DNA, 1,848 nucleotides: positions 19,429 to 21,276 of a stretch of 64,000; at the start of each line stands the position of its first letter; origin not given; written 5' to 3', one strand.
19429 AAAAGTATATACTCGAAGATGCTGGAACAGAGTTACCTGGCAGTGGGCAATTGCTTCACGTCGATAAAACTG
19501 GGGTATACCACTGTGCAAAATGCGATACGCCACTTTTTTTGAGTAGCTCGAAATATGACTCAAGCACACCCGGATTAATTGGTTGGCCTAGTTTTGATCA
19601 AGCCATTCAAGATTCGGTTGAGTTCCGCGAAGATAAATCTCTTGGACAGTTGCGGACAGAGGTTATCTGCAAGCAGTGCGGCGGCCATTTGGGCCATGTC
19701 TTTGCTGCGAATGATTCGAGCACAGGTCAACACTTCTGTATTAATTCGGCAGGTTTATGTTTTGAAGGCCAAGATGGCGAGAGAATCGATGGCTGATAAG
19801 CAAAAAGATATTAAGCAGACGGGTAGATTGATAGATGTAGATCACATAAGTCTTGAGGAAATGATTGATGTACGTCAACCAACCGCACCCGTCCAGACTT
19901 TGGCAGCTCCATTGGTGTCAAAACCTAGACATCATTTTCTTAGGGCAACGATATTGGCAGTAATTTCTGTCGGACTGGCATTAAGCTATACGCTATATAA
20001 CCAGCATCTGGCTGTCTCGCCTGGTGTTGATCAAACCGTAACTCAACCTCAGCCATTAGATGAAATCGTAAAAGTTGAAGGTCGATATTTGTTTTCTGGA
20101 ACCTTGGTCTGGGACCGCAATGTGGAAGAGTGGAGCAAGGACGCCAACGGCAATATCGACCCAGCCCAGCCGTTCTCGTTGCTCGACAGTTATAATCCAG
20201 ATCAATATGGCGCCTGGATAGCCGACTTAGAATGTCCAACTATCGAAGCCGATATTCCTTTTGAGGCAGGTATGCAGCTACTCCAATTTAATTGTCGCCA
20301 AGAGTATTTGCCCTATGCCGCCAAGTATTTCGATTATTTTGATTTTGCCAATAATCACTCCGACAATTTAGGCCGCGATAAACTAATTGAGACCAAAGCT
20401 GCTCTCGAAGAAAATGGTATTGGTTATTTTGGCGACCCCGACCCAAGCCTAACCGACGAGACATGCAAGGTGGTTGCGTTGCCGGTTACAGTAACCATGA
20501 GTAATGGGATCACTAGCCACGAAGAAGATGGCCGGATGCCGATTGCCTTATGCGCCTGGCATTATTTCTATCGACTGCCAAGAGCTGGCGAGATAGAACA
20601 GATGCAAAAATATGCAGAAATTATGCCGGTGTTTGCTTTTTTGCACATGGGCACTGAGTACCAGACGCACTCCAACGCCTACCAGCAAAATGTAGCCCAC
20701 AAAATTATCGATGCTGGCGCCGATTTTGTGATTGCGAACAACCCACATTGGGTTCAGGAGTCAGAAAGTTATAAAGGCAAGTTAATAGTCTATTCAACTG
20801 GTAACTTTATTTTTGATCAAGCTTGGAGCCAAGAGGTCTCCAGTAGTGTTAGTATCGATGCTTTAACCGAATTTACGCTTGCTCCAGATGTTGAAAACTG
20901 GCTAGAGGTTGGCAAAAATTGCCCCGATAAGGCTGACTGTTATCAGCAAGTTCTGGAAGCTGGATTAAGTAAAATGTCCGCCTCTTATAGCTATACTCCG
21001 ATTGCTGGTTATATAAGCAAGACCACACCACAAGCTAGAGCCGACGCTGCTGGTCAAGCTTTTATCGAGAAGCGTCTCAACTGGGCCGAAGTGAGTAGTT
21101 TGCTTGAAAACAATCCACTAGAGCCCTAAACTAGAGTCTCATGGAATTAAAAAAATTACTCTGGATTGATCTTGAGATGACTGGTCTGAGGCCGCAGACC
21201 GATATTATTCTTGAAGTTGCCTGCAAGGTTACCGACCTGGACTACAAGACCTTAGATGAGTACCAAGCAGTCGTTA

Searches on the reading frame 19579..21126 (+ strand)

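Call 69: search_protein_families(library=pfam, proteins=[window:19579-21126:+], max_evalue=0.00001)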
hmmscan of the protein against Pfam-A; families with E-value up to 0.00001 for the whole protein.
window:19579-21126:+ (516 aa): 1 family
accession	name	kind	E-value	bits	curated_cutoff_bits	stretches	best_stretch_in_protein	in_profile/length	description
PF09587.15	PGA_cap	-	2.6e-32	112.8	27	1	172-414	4-255/255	Bacterial capsule synthesis protein PGA_cap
